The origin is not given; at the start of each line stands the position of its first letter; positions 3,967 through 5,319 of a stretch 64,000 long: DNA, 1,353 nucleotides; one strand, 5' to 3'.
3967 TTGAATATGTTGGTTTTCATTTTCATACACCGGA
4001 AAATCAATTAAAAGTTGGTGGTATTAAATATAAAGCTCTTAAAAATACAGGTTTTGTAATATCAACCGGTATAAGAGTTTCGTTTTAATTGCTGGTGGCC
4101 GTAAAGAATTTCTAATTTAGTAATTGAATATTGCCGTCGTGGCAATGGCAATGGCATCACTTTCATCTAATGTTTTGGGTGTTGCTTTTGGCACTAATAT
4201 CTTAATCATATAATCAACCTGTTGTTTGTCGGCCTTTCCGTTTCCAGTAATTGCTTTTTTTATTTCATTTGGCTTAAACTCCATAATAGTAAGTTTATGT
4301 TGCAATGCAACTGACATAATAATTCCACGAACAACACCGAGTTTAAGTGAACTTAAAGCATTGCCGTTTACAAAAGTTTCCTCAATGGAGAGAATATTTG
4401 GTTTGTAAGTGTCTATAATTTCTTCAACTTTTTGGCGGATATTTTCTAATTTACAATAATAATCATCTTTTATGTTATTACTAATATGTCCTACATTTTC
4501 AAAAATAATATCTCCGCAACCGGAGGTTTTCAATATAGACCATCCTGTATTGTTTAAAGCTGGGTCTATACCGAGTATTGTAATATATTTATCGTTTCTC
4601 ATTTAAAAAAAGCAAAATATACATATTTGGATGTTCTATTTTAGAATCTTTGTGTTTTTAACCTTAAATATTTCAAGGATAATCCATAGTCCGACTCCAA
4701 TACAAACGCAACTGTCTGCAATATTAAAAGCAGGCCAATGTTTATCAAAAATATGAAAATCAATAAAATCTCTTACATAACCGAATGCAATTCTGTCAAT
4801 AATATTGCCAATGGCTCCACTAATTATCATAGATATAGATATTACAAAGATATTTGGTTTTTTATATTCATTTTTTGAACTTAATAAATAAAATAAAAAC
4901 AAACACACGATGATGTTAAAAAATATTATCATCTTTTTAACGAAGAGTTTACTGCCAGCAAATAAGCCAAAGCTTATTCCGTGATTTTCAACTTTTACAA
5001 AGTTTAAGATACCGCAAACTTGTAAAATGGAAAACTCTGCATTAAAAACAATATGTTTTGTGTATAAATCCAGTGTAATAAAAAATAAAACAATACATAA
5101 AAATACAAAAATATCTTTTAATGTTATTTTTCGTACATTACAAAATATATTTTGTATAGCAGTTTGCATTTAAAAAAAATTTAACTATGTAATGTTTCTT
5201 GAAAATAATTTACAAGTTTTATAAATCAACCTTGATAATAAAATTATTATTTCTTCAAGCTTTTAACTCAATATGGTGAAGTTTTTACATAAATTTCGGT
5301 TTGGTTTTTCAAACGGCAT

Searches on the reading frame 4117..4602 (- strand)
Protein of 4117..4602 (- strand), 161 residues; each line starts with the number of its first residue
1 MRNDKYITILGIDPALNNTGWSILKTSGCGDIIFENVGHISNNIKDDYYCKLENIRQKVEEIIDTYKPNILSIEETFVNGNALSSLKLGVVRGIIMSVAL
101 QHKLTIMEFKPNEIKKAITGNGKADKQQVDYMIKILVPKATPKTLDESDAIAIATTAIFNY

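Call 107: search_protein_families(library=pfam, proteins=[window:4117-4602:-], max_evalue=0.00001)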
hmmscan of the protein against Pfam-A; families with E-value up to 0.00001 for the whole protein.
window:4117-4602:- (161 aa): 1 family
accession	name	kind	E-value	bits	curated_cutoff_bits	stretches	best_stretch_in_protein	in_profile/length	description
PF02075.23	RuvC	-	1.1e-35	123.1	22.2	1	9-156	1-147/148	Crossover junction endodeoxyribonuclease RuvC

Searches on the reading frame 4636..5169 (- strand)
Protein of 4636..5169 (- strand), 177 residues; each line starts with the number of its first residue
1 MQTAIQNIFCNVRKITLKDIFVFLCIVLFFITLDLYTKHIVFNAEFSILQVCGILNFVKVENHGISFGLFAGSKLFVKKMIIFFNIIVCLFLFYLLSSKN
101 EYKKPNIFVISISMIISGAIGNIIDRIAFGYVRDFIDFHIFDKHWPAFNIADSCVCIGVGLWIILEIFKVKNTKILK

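Call 107: search_protein_families(library=pfam, proteins=[window:4636-5169:-], max_evalue=0.00001)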
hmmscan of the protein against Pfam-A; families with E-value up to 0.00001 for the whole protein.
window:4636-5169:- (177 aa): 1 family
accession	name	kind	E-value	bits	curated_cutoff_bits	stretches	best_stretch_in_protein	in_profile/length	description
PF01252.23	Peptidase_A8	-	1.8e-32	112.9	25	1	26-167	1-141/142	Signal peptidase (SPase) II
